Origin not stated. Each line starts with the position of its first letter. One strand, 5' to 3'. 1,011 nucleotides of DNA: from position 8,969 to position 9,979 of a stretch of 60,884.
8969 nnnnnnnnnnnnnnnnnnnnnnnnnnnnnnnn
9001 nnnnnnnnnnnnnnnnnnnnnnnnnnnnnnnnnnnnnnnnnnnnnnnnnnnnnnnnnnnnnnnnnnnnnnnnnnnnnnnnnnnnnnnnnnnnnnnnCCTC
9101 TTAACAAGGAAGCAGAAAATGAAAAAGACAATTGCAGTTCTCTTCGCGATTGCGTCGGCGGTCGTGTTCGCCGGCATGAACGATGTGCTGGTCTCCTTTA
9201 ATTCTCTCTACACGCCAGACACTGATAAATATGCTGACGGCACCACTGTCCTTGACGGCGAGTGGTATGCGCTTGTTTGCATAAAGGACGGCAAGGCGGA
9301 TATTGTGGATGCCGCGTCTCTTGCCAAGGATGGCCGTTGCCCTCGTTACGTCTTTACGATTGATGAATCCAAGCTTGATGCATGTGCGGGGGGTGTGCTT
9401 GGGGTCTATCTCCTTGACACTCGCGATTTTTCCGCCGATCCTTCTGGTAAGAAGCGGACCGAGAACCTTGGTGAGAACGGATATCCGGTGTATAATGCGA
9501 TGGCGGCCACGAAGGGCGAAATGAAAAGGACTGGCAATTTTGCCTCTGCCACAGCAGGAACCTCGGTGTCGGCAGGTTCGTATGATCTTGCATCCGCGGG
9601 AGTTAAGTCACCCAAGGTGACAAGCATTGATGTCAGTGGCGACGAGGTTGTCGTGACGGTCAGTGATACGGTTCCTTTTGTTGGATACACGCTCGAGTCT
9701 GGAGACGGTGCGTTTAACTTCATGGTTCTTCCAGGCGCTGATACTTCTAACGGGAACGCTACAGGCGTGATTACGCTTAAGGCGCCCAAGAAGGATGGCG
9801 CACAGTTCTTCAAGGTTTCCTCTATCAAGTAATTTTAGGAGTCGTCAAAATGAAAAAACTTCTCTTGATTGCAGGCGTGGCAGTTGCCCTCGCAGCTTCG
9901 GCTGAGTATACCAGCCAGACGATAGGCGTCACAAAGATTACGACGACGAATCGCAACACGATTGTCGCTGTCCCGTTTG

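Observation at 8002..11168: Lower-GC operon of four signal-peptide proteins of no recognisable family, ending in a PEP-CTERM protein: candidate undescribed cell-surface system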

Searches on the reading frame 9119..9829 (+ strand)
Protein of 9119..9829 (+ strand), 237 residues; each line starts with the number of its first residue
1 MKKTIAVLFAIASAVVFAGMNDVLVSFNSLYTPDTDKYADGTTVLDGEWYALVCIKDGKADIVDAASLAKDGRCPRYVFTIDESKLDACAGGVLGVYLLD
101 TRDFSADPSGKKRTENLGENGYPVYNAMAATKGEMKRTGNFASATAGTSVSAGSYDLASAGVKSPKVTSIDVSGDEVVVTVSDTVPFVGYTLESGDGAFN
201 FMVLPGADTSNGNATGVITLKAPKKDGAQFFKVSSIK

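Call 4: search_protein_families(library=pfam, proteins=[window:9119-9829:+], max_evalue=1)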
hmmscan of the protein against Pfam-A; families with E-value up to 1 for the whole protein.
window:9119-9829:+ (237 aa): 0 families

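Call 5: search_protein_families(library=ncbifam, proteins=[window:9119-9829:+], max_evalue=1)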
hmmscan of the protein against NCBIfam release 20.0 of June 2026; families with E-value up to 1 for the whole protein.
window:9119-9829:+ (237 aa): 1 family
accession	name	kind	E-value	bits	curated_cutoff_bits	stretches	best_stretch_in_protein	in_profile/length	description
NF041846.1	blaBIM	exception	0.17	11.1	535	1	48-189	49-174/245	BIM family subclass B1 metallo-beta-lactamase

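Call 27: find_homologous_proteins(query=window:9119-9829:+)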
Query window:9119-9829:+ (237 aa): 423 proteins with E <= 0.001 among 2122 candidates; the best 120 are listed.
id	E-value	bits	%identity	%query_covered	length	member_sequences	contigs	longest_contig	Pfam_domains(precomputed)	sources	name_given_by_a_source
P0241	6.8e-146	502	99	100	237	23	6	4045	-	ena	-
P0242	6.7e-112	391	76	100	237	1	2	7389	-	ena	-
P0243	4.8e-104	365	71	100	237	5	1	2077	-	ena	-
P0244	2.8e-103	363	72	100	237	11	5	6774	-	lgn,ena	-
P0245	2.2e-96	340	69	100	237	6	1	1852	-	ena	-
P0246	1.4e-92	328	68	100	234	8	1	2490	-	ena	-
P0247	4.6e-92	326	68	100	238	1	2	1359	-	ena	-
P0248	1.3e-91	324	68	100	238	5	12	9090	-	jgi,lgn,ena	jgi:hypothetical protein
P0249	1.6e-91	324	69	100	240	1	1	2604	-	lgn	-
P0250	8.2e-89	315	64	100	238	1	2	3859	-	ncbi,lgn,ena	-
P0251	9.4e-84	299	64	100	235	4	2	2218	-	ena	-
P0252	2.6e-79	284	62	100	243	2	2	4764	-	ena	-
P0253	7.9e-79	283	62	100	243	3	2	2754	-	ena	-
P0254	1.2e-64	236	56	100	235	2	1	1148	-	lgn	-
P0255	2.2e-63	232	54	100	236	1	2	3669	-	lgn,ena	-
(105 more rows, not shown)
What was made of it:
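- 9119..9832 (+): P2, 237 aa: signal peptide, conserved N-terminus, variable middle, conserved C-terminal ~75-aa beta-rich segment ending GAQFFKV. 423 homologues (call 27).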

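Call 41: find_related_loci(query=A3, collection=genome_contigs, flank=7000)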
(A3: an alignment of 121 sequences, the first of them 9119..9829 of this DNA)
Query A3 (237 aa) in genome_contigs; peptide patterns used: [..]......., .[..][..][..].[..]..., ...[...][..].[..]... (x = any residue, [..] = any of these).
97 stretches matched a pattern; 40 encode a relative of the query (tblastn E <= 1e-3); 40 distinct loci.
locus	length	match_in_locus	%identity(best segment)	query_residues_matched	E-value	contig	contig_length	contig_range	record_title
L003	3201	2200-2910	99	1-237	2e-161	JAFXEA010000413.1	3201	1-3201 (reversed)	MAG: Kiritimatiellae bacterium isolate RGIG6330 Sheep_Rectum-3__c836923, whole genome shotgun sequence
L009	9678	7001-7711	98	1-237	2e-152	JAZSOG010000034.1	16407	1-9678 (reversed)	MAG: Kiritimatiellia bacterium isolate T1900044549_TS20190015.MAGScoT_cleanbin_000036 SGB_192_k141_1226041, whole genome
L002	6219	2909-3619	97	1-237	9e-152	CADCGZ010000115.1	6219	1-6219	uncultured bacterium isolate RUG14632 genome assembly, contig: RUG14632_asm_115, whole genome shotgun sequence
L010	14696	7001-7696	51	1-237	8e-61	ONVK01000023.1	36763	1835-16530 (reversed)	uncultured Lentisphaerae bacterium isolate RUG673 genome assembly, contig: scaffold_871, whole genome shotgun sequence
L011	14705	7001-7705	52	1-237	7e-59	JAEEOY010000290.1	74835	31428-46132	MAG: Kiritimatiellae bacterium isolate Tb.RUG.298 NODE_5874814_length_74835_cov_2.799673, whole genome shotgun sequence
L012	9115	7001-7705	51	1-237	2e-58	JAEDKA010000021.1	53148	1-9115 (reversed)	MAG: Kiritimatiellae bacterium isolate MAG202 NODE_312_length_53148_cov_25.804720, whole genome shotgun sequence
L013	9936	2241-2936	52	1-237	3e-53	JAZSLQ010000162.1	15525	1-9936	MAG: Kiritimatiellia bacterium isolate T1900044557_TS20190023.MAGScoT_cleanbin_000052 SGB_318_k141_767891, whole genome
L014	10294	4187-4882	52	1-237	3e-52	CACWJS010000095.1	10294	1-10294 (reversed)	uncultured bacterium isolate RUG10640 genome assembly, contig: RUG10640_asm_95, whole genome shotgun sequence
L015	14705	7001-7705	47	1-235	5e-50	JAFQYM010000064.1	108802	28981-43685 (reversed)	MAG: Kiritimatiellae bacterium isolate RGIG2266 Goat_Duodenum-3__c771, whole genome shotgun sequence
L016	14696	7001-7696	47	1-237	5e-46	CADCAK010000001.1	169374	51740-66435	uncultured bacterium isolate RUG14463 genome assembly, contig: RUG14463_asm_1, whole genome shotgun sequence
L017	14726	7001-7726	33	1-233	3e-26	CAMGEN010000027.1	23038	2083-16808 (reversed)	MAG: uncultured Verrucomicrobia bacterium isolate SRR11551368_bin.30_metaWRAP_v1.3_MAG genome assembly, contig: ERZ11474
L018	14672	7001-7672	39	21-237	4e-26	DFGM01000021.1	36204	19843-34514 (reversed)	MAG TPA_asm: Verrucomicrobia bacterium UBA3750 UBA3750_contig_29086, whole genome shotgun sequence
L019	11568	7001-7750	34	6-233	2e-25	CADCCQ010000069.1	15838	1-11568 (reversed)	uncultured bacterium isolate RUG14528 genome assembly, contig: RUG14528_asm_69, whole genome shotgun sequence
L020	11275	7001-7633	37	21-233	2e-25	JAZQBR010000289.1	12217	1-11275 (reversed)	MAG: Kiritimatiellia bacterium isolate T1900044640_TS20190106.MAGScoT_cleanbin_000021 SGB_1239_k141_849583, whole genome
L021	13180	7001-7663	37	21-234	9e-25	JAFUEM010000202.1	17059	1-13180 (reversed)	MAG: Kiritimatiellae bacterium isolate RGIG4421 Roe_deer_Omasum-3__c88293, whole genome shotgun sequence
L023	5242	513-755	60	157-237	1e-23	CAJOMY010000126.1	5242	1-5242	uncultured Bacteroidales bacterium isolate Reindeer_2_mag_58 genome assembly, contig: scaffold_18034, whole genome shotg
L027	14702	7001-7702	36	4-233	3e-22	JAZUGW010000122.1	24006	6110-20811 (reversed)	MAG: Kiritimatiellia bacterium isolate T1900045282_TH20190052.MAGScoT_cleanbin_000029 SGB_5952_k141_1037484, whole genom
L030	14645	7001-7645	33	21-234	8e-21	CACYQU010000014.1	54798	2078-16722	uncultured bacterium isolate RUG12190 genome assembly, contig: RUG12190_asm_14, whole genome shotgun sequence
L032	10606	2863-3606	32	1-237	1e-19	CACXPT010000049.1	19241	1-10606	uncultured bacterium isolate RUG11483 genome assembly, contig: RUG11483_asm_49, whole genome shotgun sequence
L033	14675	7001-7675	34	21-237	1e-19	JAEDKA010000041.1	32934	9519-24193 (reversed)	MAG: Kiritimatiellae bacterium isolate MAG202 NODE_813_length_32934_cov_26.075002, whole genome shotgun sequence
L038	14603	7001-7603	32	5-195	5e-19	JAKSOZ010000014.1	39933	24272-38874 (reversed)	MAG: Kiritimatiellia bacterium isolate Horse_feces190 MAG190_14, whole genome shotgun sequence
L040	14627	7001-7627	35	1-195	3e-18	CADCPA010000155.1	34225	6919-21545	uncultured bacterium isolate RUG14841 genome assembly, contig: RUG14841_asm_155, whole genome shotgun sequence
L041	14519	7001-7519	31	1-181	4e-18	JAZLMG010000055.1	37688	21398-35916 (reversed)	MAG: Kiritimatiellia bacterium isolate T1900044955_TA20190009.MAGScoT_cleanbin_000033 SGB_3814_k141_678078, whole genome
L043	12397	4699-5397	29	19-233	3e-13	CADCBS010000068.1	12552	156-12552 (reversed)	uncultured bacterium isolate RUG14492 genome assembly, contig: RUG14492_asm_68, whole genome shotgun sequence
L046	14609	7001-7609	24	1-193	8e-5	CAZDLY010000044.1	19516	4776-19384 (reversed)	MAG TPA_asm: uncultured Akkermansia sp. isolate SRP272421_co3_415 genome assembly, contig: NODE_6641_length_19516_cov_18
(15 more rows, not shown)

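Call 47: search_protein_families(library=pfam, proteins=[L018:47-6382:+, L041:3801-6941:+, L030:3744-6296:+, L017:4880-6457:+, L017:7745-9382:+, L023:781-3471:+, L033:6-6425:+], max_evalue=0.01)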
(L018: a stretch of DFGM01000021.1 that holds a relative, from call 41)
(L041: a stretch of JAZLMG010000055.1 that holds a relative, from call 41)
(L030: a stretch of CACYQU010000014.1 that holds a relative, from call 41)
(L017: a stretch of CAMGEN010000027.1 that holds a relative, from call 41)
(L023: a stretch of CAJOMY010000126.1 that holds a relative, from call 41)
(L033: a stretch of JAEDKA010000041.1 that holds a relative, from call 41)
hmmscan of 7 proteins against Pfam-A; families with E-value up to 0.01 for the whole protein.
L018:47-6382:+ (2112 aa): 0 families

L041:3801-6941:+ (1047 aa): 1 family
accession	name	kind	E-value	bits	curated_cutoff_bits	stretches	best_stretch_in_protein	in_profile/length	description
PF09479.16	Flg_new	-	3.6e-20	72.3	27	3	598-649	1-47/65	Listeria-Bacteroides repeat domain (List_Bact_rpt)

L030:3744-6296:+ (851 aa): 0 families

L017:4880-6457:+ (526 aa): 0 families

L017:7745-9382:+ (546 aa): 0 families

L023:781-3471:+ (897 aa): 1 family
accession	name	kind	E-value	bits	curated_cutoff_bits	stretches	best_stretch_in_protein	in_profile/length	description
PF13306.12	LRR_5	-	1.7e-16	60.7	27.7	2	119-201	1-79/127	BspA type Leucine rich repeat region (6 copies)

L033:6-6425:+ (2140 aa): 4 families
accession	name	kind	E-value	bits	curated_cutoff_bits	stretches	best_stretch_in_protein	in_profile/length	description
PF13287.12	Fn3_assoc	-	2e-37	127.5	23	2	16-74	1-59/59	Fn3 associated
PF13290.12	CHB_HEX_C_1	-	5.9e-37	125.9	22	2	6-71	3-67/67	Chitobiase/beta-hexosaminidase C-terminal domain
PF10102.14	DUF2341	-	2.3e-09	38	23.4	1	134-191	2-62/84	Domain of unknown function (DUF2341)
PF18998.6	Flg_new_2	-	4e-08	33.6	23.6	1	1652-1719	7-70/73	Divergent InlB B-repeat domain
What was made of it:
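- P3-module carriers contain adhesin-type repeats: Flg_new, BspA LRR_5, Fn3_assoc, CHB_HEX_C_1 and DUF2341 (call 47). Some P3-module carriers have CHB_HEX_C_1 and DUF2341/LamG-like modules (call 47).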

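Call 54: search_protein_families(library=pfam, proteins=[L027:9108-11000:+, L043:6909-8900:+, L017:10723-12600:+], max_evalue=5)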
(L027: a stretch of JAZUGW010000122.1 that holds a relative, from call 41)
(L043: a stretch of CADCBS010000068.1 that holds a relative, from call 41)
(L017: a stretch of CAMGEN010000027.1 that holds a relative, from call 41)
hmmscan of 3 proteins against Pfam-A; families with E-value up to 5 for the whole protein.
L027:9108-11000:+ (631 aa): 2 families
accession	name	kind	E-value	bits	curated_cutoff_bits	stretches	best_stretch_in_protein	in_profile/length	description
PF11028.14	TMEM260-like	-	0.0074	16.5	24.2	1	102-204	50-156/179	Protein O-mannosyl-transferase TMEM260-like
PF01234.23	NNMT_PNMT_TEMT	-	0.17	11.5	25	1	383-423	159-201/261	NNMT/PNMT/TEMT family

L043:6909-8900:+ (664 aa): 1 family
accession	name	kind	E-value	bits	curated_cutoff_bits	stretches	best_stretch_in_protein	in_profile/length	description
PF15086.11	UPF0542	-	1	9.7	27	0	430-449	18-37/68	Uncharacterised protein family UPF0542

L017:10723-12600:+ (626 aa): 0 families

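Call 63: search_protein_families(library=pfam, proteins=[L046:9336-12566:+, L046:5726-6985:+, L046:7001-7777:+, L046:7806-8597:+, L046:8610-9140:+], max_evalue=0.1)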
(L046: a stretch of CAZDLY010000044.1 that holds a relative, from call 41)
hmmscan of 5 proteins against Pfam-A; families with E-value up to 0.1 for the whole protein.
L046:9336-12566:+ (1077 aa): 26 families (the best 25 are shown)
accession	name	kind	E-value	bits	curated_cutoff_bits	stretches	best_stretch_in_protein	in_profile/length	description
PF14559.12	TPR_19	-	1.3e-20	73.9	25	4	795-840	2-47/68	Tetratricopeptide repeat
PF07719.23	TPR_2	-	8.8e-18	63.3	27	2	994-1025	3-34/34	Tetratricopeptide repeat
PF13428.12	TPR_14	-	5.3e-15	54.9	23.5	2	961-1000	4-43/44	Tetratricopeptide repeat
PF13432.12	TPR_16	-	8.2e-15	55.4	32.7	4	969-1023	8-62/65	Tetratricopeptide repeat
PF13431.12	TPR_17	-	2e-13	49.9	24.4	0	738-769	2-33/34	Tetratricopeptide repeat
PF23914.1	TPR_CcmH_CycH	-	6.6e-12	46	42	3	742-834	43-137/158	Cytochrome c-type biogenesis protein H TPR domain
PF13424.12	TPR_12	-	8.8e-09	35.9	30.1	2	927-985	5-72/77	Tetratricopeptide repeat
PF25064.1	ARM_TT21_5th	-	1.9e-08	35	27.8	1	721-791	7-77/117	TT21 fifth ARM repeats domain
PF13181.12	TPR_8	-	3.1e-08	33.6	25.7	1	994-1024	3-33/34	Tetratricopeptide repeat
PF12895.13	ANAPC3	-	7.3e-08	33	27.2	1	908-981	6-79/82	Anaphase-promoting complex, cyclosome, subunit 3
PF00515.34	TPR_1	-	4.6e-07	29.8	27.8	0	965-990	8-33/34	Tetratricopeptide repeat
PF12569.14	NatA_aux_su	-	2.8e-06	27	33.3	1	856-1056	106-290/515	N-terminal acetyltransferase A, auxiliary subunit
PF22860.2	DUF7017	-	3.6e-05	24.2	27.5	1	963-1049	6-94/141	Domain of unknown function (DUF7017)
PF24603.1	TPR_30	-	0.00038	21.2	29.7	0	974-1049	21-95/100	Tetratricopeptide repeat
PF25060.1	ARM_TT21_2nd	-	0.00055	19.9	27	0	714-819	56-164/270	Tetratricopeptide repeat protein 21 second ARM domain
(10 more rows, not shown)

L046:5726-6985:+ (420 aa): 0 families

L046:7001-7777:+ (259 aa): 0 families

L046:7806-8597:+ (264 aa): 0 families

L046:8610-9140:+ (177 aa): 2 families
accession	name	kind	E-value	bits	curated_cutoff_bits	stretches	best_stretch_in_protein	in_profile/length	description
PF07589.16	PEP-CTERM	-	1.9e-06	28.1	20.7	1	153-174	2-24/24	PEP-CTERM motif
PF10902.13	WYL_2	-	0.043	14.6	26.7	1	81-116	39-67/74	WYL_2, Sm-like SH3 beta-barrel fold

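Call 64: search_protein_families(library=pfam, proteins=[L046:9336-11285:+, L041:7681-9200:+, L038:9013-10497:+, L032:5033-6700:+, L040:9157-10800:+, L020:7650-9200:+], max_evalue=1)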
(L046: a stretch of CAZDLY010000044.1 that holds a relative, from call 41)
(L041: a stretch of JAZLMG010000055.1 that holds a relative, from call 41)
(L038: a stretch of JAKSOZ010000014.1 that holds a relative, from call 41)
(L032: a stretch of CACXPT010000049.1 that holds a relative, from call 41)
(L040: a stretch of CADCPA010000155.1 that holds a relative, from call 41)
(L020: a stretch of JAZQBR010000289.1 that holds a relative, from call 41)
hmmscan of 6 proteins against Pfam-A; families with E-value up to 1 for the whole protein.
L046:9336-11285:+ (650 aa): 0 families

L041:7681-9200:+ (506 aa): 2 families
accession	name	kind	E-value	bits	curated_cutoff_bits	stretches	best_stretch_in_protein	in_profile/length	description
PF07332.16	Phage_holin_3_6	-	0.044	14.3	28.4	1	244-325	34-110/116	Putative Actinobacterial Holin-X, holin superfamily III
PF12348.14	CLASP_N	-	0.055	13.5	27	1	442-478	184-219/227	CLASP N terminal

L038:9013-10497:+ (495 aa): 3 families
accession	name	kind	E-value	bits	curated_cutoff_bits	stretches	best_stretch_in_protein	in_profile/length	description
PF11939.13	NiFe-hyd_HybE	-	0.078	13.3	25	1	425-449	41-65/147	[NiFe]-hydrogenase assembly, chaperone, HybE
PF00766.25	ETF_alpha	-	0.17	12.3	27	0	54-91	40-77/81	Electron transfer flavoprotein FAD-binding domain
PF23689.1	YldA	-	0.44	11.3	27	0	87-105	2-20/29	YldA-like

L032:5033-6700:+ (556 aa): 2 families
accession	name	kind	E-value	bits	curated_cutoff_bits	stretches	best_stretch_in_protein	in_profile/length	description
PF12704.14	MacB_PCD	-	0.15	12.7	27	1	265-291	1-27/207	MacB-like periplasmic core domain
PF14812.11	PBP1_TM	-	0.29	11.9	27.8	1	2-29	28-55/85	Transmembrane domain of transglycosylase PBP1 at N-terminal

L040:9157-10800:+ (548 aa): 2 families
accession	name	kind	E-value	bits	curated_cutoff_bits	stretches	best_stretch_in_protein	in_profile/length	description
PF11028.14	TMEM260-like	-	0.012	15.8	24.2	1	99-155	49-105/179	Protein O-mannosyl-transferase TMEM260-like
PF19360.4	TadB_TadC_N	-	0.059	13.6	27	1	154-186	84-116/143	TadB/TadC N-terminal domain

L020:7650-9200:+ (517 aa): 1 family
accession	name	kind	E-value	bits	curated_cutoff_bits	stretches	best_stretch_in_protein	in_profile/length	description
PF17591.7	UL41A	-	0.084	13.4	29.7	1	70-121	17-71/78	Herpesvirus UL41A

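Call 99: search_solved_structures(query=A3, max_evalue=10)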
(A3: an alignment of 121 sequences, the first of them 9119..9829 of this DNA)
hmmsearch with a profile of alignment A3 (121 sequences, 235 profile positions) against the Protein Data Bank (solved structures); distinct sequences matched with E-value up to 10: 2.
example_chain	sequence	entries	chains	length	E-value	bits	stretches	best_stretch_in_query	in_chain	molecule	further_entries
1t6j_A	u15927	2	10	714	1.2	12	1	130-197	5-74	phenylalanine ammonia-lyase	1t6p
1y2m_A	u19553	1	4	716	1.2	12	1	130-197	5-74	Phenylalanine ammonia-lyase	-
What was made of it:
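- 9119..9832 (+): No family or PDB match (calls 4, 5, 99).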

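Call 102: find_related_loci(query=A3, collection=viral_contigs, flank=5000)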
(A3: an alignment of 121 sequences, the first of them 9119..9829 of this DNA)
Query A3 (237 aa) in viral_contigs; peptide patterns used: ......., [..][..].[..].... (x = any residue, [..] = any of these).
49 stretches matched a pattern, but none encodes a relative of the query by tblastn (E <= 1e-3).
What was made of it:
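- No P2 relatives in IMG/VR viral contigs (call 102). No relatives in viral contigs (call 102).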
